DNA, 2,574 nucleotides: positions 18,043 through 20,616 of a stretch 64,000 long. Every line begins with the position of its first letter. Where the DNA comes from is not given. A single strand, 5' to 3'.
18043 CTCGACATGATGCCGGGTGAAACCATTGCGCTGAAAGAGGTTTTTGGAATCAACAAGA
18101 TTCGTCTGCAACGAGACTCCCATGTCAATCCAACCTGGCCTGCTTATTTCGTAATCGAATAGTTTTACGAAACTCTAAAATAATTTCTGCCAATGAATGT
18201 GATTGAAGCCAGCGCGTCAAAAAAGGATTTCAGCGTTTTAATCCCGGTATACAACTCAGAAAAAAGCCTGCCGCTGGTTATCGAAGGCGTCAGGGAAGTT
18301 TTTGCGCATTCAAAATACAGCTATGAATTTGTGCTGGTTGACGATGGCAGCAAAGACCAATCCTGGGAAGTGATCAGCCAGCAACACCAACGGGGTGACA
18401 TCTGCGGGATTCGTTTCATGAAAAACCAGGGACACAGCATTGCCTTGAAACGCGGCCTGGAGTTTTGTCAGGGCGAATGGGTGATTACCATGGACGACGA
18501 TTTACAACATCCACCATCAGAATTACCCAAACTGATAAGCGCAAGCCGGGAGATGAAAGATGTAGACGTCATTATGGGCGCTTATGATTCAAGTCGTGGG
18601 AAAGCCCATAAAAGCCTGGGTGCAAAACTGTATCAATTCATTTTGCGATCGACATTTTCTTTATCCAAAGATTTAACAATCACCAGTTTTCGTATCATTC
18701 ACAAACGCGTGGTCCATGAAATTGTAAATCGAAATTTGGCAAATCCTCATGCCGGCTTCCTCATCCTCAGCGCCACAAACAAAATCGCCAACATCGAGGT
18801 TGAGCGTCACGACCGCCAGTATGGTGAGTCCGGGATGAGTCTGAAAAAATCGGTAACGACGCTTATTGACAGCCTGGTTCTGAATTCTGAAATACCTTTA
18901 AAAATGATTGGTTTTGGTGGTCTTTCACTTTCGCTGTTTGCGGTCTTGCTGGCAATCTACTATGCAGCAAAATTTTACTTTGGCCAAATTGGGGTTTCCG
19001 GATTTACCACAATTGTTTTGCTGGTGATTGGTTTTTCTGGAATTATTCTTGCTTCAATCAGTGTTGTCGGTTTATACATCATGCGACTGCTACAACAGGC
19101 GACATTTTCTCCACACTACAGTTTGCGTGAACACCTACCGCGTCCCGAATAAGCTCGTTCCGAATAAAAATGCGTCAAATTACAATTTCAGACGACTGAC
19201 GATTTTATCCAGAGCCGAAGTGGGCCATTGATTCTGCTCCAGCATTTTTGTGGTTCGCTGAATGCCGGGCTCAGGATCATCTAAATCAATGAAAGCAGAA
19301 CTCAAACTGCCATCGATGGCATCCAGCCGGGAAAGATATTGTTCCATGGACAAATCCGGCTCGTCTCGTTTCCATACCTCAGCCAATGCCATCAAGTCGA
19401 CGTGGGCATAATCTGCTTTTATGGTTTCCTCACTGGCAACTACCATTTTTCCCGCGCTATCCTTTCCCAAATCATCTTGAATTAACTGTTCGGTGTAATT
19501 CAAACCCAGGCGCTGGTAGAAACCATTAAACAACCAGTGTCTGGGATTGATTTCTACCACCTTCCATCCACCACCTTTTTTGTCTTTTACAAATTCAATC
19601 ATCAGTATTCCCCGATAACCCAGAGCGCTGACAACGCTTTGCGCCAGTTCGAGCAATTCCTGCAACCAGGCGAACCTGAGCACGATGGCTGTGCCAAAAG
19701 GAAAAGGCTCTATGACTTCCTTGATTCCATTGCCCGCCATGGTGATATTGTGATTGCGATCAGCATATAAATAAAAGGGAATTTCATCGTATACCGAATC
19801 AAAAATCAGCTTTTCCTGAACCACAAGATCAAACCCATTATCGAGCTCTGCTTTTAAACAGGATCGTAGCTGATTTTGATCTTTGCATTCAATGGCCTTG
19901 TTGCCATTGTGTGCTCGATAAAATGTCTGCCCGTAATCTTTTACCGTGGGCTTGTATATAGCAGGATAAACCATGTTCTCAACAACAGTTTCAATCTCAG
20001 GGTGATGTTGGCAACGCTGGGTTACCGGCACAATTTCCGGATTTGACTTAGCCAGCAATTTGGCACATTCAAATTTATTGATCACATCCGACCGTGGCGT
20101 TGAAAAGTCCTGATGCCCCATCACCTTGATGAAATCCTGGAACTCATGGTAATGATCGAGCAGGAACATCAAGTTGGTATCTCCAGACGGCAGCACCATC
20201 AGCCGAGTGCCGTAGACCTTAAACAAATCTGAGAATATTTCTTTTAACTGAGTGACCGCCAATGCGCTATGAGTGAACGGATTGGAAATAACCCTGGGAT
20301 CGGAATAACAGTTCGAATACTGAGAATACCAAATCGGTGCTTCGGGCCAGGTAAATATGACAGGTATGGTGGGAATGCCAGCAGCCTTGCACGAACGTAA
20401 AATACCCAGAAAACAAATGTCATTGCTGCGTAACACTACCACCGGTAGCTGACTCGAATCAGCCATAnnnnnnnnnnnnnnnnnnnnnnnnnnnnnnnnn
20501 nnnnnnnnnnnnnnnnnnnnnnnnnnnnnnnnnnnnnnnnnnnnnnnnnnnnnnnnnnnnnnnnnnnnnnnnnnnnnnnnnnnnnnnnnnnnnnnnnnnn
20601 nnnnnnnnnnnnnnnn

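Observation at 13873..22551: Eight-gene polyprenyl-phosphate amino-sugar modification island with an atypical tailoring set, wedged between def and kdsB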

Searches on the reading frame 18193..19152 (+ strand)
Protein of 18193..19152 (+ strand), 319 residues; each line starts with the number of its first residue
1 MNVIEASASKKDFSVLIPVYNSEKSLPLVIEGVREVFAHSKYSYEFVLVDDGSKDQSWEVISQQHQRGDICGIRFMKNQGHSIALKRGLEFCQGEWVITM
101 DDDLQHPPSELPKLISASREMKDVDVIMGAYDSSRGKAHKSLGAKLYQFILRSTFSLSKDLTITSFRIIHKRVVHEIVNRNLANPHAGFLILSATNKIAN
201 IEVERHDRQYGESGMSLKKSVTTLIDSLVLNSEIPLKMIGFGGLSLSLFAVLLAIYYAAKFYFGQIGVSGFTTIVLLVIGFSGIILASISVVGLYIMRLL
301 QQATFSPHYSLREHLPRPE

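Call 3: search_protein_families(library=pfam, proteins=[window:18193-19152:+], max_evalue=0.01)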
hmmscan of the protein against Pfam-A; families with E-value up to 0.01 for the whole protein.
window:18193-19152:+ (319 aa): 3 families
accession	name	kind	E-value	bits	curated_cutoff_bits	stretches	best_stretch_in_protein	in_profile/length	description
PF00535.33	Glycos_transf_2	-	1.6e-30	106.7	23.3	1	14-177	1-167/168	Glycosyl transferase family 2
PF10111.15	Glyco_tranf_2_2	-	3.4e-06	27.2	27.3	1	14-122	1-112/276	Glycosyltransferase like family 2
PF13641.12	Glyco_tranf_2_3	-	0.00027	21.5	27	1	12-135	2-127/230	Glycosyltransferase like family 2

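Call 4: search_protein_families(library=ncbifam, proteins=[window:18193-19152:+], max_evalue=0.01)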
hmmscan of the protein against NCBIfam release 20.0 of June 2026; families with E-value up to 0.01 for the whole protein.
window:18193-19152:+ (319 aa): 22 families
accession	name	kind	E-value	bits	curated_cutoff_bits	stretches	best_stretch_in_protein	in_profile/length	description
NF047588.1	GlcsyltransPgfSStrep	equivalog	1.1e-38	133.2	500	1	13-312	3-303/308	glycosyltransferase PgfS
NF007986.1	PRK10714.1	equivalog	3.5e-33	114.9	529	1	11-312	6-309/316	undecaprenyl-phosphate 4-deoxy-4-formamido-L-arabinose transferase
NF041875.1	EPS_EpsD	equivalog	2.2e-15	56.9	370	1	14-137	2-122/325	exopolysaccharide biosynthesis glycosyltransferase EpsD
NF007482.0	PRK10073.1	equivalog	3.6e-14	52.5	423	1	9-128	4-119/334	glycosyltransferase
NF038302.1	EPS_HpsE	equivalog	3.1e-13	49.4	300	1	12-104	2-97/307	hormogonium polysaccharide biosynthesis glycosyltransferase HpsE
TIGR03937.1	PgaC_IcaA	equivalog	7.2e-12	45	422.3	1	9-103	43-135/407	poly-beta-1,6-N-acetyl-D-glucosamine synthase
TIGR03111.1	glyc2_xrt_Gpos1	hypoth_equivalog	1.8e-11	43.5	363.95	1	6-140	44-178/439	TIGR03111 family XrtG-associated glycosyltransferase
NF058614.1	PPMAGASynPpgS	equivalog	2.4e-10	40.2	370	1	14-212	3-200/226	polyprenyl-phospho-N-acetylgalactosaminyl synthase PpgS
NF047683.1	TeichurnBiosyTuaG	equivalog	6.9e-10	39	400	1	10-119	5-112/252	teichuronic acid biosynthesis protein TuaG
TIGR03965.1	mycofact_glyco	equivalog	2e-09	36.9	280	1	8-116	71-177/467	mycofactocin biosynthesis glycosyltransferase MftF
NF010496.0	PRK13915.1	equivalog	2.3e-07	30.2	262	1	6-133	26-157/307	glucosyl-3-phosphoglycerate synthase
TIGR04283.1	glyco_like_mftF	equivalog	7.1e-07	29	182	1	14-117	2-95/221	TIGR04283 family arsenosugar biosynthesis glycosyltransferase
NF053739.1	GlytfEpsEBac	equivalog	2.3e-06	26.8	450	1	13-112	3-101/265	glycosyltransferase EpsE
NF038299.1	EPS_HpsN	equivalog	2.5e-05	23.4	425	1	13-129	3-117/317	hormogonium polysaccharide biosynthesis glycosyltransferase HpsN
NF041394.1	GtaseAglG_Halo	equivalog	3.8e-05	23.1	440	1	13-121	3-110/304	glucosyl-dolichyl phosphate glucuronosyltransferase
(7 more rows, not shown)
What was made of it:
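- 18193..19152 (+): g5: ArnC/GtrB/PgfS-type GT2 with two C-terminal TM helices. Proposed polyprenyl-phosphate sugar synthase. Full-length alignment to PgfS (E 1e-38) and to ArnC (E 3.5e-33, residues 11-312 of a 316-position model), both below their equivalog cut-offs (calls 3, 4).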

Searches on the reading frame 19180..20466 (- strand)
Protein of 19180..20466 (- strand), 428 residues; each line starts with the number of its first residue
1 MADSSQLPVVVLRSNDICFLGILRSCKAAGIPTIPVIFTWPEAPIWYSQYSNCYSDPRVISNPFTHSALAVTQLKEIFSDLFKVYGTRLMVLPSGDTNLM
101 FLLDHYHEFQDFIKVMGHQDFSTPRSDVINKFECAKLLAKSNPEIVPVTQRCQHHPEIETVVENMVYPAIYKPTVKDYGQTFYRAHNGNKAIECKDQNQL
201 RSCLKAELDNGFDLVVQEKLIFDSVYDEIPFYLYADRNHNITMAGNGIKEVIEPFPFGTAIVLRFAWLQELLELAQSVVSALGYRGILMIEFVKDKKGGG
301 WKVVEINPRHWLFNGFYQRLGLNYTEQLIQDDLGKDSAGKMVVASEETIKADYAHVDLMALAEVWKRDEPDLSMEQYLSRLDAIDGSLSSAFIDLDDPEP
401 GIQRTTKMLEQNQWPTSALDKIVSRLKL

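Call 3: search_protein_families(library=pfam, proteins=[window:19180-20466:-], max_evalue=0.01)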
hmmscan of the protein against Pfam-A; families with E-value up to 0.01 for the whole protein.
window:19180-20466:- (428 aa): 1 family
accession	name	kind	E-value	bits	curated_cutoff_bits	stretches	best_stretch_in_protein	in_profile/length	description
PF02786.22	CPSase_L_D2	-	0.00088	19.3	19.8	1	133-309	4-179/211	Carbamoyl-phosphate synthase L chain, ATP binding domain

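Call 4: search_protein_families(library=ncbifam, proteins=[window:19180-20466:-], max_evalue=0.01)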
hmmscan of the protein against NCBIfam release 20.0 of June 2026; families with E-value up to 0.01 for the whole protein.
window:19180-20466:- (428 aa): 3 families
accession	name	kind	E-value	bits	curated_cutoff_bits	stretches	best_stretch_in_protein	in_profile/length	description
TIGR00768.1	rimK_fam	subfamily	0.00038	19.9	143.4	0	130-191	87-147/276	RimK family alpha-L-glutamate ligase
NF009406.0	PRK12767.1-5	equivalog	0.0017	17.5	271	1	269-357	232-318/327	carbamoyl phosphate synthase-like protein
NF009402.0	PRK12767.1-1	equivalog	0.003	16.4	218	0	90-310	76-276/329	carbamoyl phosphate synthase-like protein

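Call 28: search_solved_structures(query=window:19180-20466:-, max_evalue=1)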
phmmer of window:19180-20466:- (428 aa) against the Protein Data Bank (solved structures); distinct sequences matched with E-value up to 1: 7.
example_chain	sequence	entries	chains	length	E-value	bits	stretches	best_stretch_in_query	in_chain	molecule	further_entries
9d5h_A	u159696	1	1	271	0.11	14.3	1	112-171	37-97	Integrin-linked protein kinase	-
3kmu_A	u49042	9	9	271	0.11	14.3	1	112-171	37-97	Integrin-linked kinase | Integrin-linked protein kinase | Scaffold protein ILK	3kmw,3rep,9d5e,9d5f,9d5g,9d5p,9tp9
6mib_A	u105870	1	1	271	0.11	14.3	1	112-171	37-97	Integrin-linked protein kinase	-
9d5i_A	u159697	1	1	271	0.2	13.5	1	112-171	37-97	Integrin-linked protein kinase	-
4mi7_A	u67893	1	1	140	0.4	12.5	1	127-246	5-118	Bacteriophage encoded virulence factor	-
5kdg_A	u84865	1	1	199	0.72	11.6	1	129-245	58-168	Gifsy-2 prophage protein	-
5oec_A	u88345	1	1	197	0.94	11.3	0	129-245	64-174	GtgE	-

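Call 43: search_protein_representatives(protein=window:19180-20466:-)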
Query: 428 residues. Proteins with E-value up to 0.001 (for the whole library): 1071; up to 1e-10: 133; up to 1e-30: 45. The best 150 are listed.
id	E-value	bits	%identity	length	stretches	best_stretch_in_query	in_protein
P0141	6.9e-115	400.5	48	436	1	7-403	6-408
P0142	8.6e-113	393.6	46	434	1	4-415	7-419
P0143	7.8e-110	383.9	45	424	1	4-404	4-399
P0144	6.4e-92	324.8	46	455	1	1-336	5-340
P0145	1.3e-91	323.9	43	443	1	6-425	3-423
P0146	1.0e-84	301.1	40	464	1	8-410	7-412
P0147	7.7e-81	288.3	38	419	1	7-421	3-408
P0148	1.2e-78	281.1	37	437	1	5-412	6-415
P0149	2.3e-76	273.6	53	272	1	7-222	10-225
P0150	3.3e-75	269.8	38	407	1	18-406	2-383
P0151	5.8e-75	269.0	38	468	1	4-414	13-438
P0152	3.5e-74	266.4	40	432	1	6-350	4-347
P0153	1.8e-73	264.1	52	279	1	6-240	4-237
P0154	2.4e-73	263.6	36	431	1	6-404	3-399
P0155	2.0e-72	260.6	37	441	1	6-406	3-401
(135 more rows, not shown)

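Call 45: search_solved_structures(query=A3, max_evalue=0.1)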
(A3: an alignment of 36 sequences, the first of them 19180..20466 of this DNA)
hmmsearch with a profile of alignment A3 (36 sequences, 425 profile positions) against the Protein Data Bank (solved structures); distinct sequences matched with E-value up to 0.1: 89 (the best 60 are shown).
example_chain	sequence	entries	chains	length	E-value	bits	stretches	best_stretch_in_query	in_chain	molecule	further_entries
1ce8_A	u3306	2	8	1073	3e-11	46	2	115-329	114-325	PROTEIN (CARBAMOYL-PHOSPHATE SYNTHASE) | carbamoyl phosphate synthetase large chain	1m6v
1bxr_A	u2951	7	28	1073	3.1e-11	46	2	115-329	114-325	CARBAMOYL-PHOSPHATE SYNTHASE | CARBAMOYL PHOSPHATE SYNTHETASE: LARGE SUBUNIT | CARBAMOYL PHOSPHATE SYNTHETASE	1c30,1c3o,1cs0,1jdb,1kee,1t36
5dot_A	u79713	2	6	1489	3.1e-10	42.7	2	123-318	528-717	Carbamoyl-phosphate synthase [ammonia], mitochondrial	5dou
6uel_A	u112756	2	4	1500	3.2e-10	42.6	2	123-318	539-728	Carbamoyl-phosphate synthase [ammonia], mitochondrial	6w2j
2pn1_A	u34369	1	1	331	3.6e-10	42.4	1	53-337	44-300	Carbamoylphosphate synthase large subunit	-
1a9x_A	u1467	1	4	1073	7.1e-10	41.5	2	115-329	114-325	CARBAMOYL PHOSPHATE SYNTHETASE (LARGE CHAIN)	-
3ouu_A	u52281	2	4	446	5.6e-09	38.5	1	248-337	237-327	Biotin carboxylase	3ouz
2qf7_A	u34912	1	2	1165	2.9e-08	36.2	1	259-326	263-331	Pyruvate carboxylase protein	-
3tw6_A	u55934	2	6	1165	2.9e-08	36.2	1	259-326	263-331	Pyruvate carboxylase protein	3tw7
3orq_A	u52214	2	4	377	2.9e-08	36.1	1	124-334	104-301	N5-Carboxyaminoimidazole ribonucleotide synthetase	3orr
2vpq_A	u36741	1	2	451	1.2e-07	34.1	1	263-338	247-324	ACETYL-COA CARBOXYLASE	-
9tps_G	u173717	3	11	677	5.5e-07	31.9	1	123-334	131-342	Biotin carboxylase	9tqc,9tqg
8f41_I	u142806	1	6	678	7e-07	31.6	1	255-316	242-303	3-methylcrotonyl-CoA carboxylase, alpha-subunit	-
8f3d_H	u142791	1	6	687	7.1e-07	31.6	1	255-316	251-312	3-methylcrotonyl-CoA carboxylase alpha-subunit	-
3g8d_A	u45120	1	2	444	1e-06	31.1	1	280-334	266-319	Biotin carboxylase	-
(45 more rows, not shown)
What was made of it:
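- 19180..20466 (-): g6: ATP-grasp carboxylate-amine ligase. Proposed N-acylation of the 4-amino group of the sugar. Profile A3 against the PDB gives carbamoyl-phosphate synthetase at E 3e-11, 2pn1 at E 3.6e-10, and also D-Ala-D-Ala ligases and L-amino-acid ligases (call 45).
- On ATP-grasp ligases (g6): The family profile reaches E 3e-11 against carbamoyl-phosphate synthetase (call 45).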

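Call 46: search_protein_families(library=pfam, alignment_id=A3, max_evalue=0.01)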
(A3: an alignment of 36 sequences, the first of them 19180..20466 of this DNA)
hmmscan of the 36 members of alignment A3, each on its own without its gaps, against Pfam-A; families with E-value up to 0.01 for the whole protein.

A. member 1, window:19180-20466:- (428 aa): 1 family
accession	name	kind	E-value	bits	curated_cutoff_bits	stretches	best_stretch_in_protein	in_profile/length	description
PF02786.22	CPSase_L_D2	-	0.00088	19.3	19.8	1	133-309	4-179/211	Carbamoyl-phosphate synthase L chain, ATP binding domain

B. families by the number of members that match (of 36 scanned): 8 families
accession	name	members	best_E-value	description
PF02786.22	CPSase_L_D2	23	7.6e-09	Carbamoyl-phosphate synthase L chain, ATP binding domain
PF02222.28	ATP-grasp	11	1.2e-06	ATP-grasp domain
PF15632.11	ATPgrasp_Ter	11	5.2e-06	ATP-grasp in the biosynthetic pathway with Ter operon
PF02655.19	ATP-grasp_3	9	8.9e-05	ATP-grasp domain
PF07478.18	Dala_Dala_lig_C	5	6.6e-10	D-ala D-ala ligase C-terminus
PF13535.11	ATP-grasp_4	2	0.00092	ATP-grasp domain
PF23617.1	EF-hand_15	1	2e-05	EF-hand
PF01266.30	DAO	1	0.0008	FAD dependent oxidoreductase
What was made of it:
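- Checked: A family profile hits carbamoyl-phosphate synthetase ATP-grasp domains at E 3e-11 (call 45), and 23 of 36 relatives hit PF02786 (call 46).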

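Call 52: find_related_loci(query=A4, collection=metagenome_contigs, flank=10000)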
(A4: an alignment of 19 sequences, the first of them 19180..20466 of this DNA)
Query A4 (428 aa) in metagenome_contigs; peptide patterns used: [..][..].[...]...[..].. (x = any residue, [..] = any of these).
81 stretches matched a pattern; 52 encode a relative of the query (tblastn E <= 1e-3); 52 distinct loci.
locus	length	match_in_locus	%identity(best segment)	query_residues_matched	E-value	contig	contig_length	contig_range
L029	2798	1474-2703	45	4-412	2e-119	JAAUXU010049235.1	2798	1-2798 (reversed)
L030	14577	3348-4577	46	1-408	2e-114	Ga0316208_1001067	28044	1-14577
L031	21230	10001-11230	46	1-408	2e-114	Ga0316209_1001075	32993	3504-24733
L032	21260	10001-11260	45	6-427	7e-114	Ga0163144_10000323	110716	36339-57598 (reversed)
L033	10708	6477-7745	43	5-421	1e-113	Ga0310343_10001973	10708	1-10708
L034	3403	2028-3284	45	2-419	1e-115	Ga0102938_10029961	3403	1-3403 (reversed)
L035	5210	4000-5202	47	2-401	4e-113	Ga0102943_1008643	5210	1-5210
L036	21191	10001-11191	45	8-400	5e-110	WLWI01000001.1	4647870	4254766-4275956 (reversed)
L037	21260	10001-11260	43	4-425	5e-107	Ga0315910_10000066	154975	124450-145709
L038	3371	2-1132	44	47-419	2e-96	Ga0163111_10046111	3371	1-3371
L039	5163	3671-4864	38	8-403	9e-85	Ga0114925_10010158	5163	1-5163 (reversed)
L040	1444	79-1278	37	1-408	1e-90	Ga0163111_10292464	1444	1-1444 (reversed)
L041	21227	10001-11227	37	6-412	3e-82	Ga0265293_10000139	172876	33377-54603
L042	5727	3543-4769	37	6-412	2e-82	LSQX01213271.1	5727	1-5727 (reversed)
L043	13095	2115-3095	39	4-331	1e-76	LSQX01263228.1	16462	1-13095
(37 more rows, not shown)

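Call 55: search_protein_families(library=pfam, proteins=[L036:11404-12963:-, L036:12970-15138:-, L036:5207-5590:-, L036:4821-5198:-, L036:6581-7471:-, L041:16966-19260:+, L041:7900-9723:+, L041:11293-12624:+, L041:13597-14565:+, L041:14602-15663:+], max_evalue=0.001)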
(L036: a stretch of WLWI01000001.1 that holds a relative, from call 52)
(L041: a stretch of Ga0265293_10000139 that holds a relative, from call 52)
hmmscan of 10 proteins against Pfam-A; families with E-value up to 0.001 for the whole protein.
L036:11404-12963:- (519 aa): 0 families

L036:12970-15138:- (722 aa): 0 families

L036:5207-5590:- (127 aa): 1 family
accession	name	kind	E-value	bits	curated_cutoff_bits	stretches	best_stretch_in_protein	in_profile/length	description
PF00892.27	EamA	-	6.1e-08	33.5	28.2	1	56-123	66-133/135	EamA-like transporter family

L036:4821-5198:- (125 aa): 2 families
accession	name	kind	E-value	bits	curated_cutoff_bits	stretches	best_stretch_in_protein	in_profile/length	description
PF00892.27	EamA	-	4.7e-07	30.6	28.2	1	50-118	66-134/135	EamA-like transporter family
PF10639.15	TMEM234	-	0.00035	21.1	30.1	1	49-116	43-111/113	Putative transmembrane family 234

L036:6581-7471:- (296 aa): 3 families
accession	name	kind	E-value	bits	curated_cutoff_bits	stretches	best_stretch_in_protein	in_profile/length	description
PF13489.12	Methyltransf_23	-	9.6e-09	35.6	27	1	99-196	25-120/164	Methyltransferase domain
PF13847.12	Methyltransf_31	-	7.9e-05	22.8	27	0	153-197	70-117/145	Methyltransferase domain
PF08242.18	Methyltransf_12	-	0.00045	21.3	30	0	101-188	1-96/98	Methyltransferase domain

L041:16966-19260:+ (764 aa): 0 families

L041:7900-9723:+ (607 aa): 1 family
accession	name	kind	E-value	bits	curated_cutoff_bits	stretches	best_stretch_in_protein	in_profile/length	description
PF02310.24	B12-binding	-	0.00073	19.8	32.1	0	5-65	3-63/121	B12 binding domain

L041:11293-12624:+ (443 aa): 1 family
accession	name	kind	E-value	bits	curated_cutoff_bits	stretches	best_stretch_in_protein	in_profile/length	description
PF02317.23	Octopine_DH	-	6.7e-22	78.6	30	2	315-391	68-147/150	NAD/NADP octopine/nopaline dehydrogenase, alpha-helical domain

L041:13597-14565:+ (322 aa): 1 family
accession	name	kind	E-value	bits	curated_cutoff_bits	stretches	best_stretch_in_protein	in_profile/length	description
PF03706.18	LPG_synthase_TM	-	2.5e-32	113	33.4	1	2-283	5-291/302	Lysylphosphatidylglycerol synthase TM region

L041:14602-15663:+ (353 aa): 1 family
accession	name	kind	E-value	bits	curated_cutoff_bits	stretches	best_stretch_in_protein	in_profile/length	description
PF14397.11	ATPgrasp_ST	-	2.1e-31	109.6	31.4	1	74-326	16-263/278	Sugar-transfer associated ATP-grasp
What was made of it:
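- an EamA pair above the Pfam cut-off in L036 (call 55);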
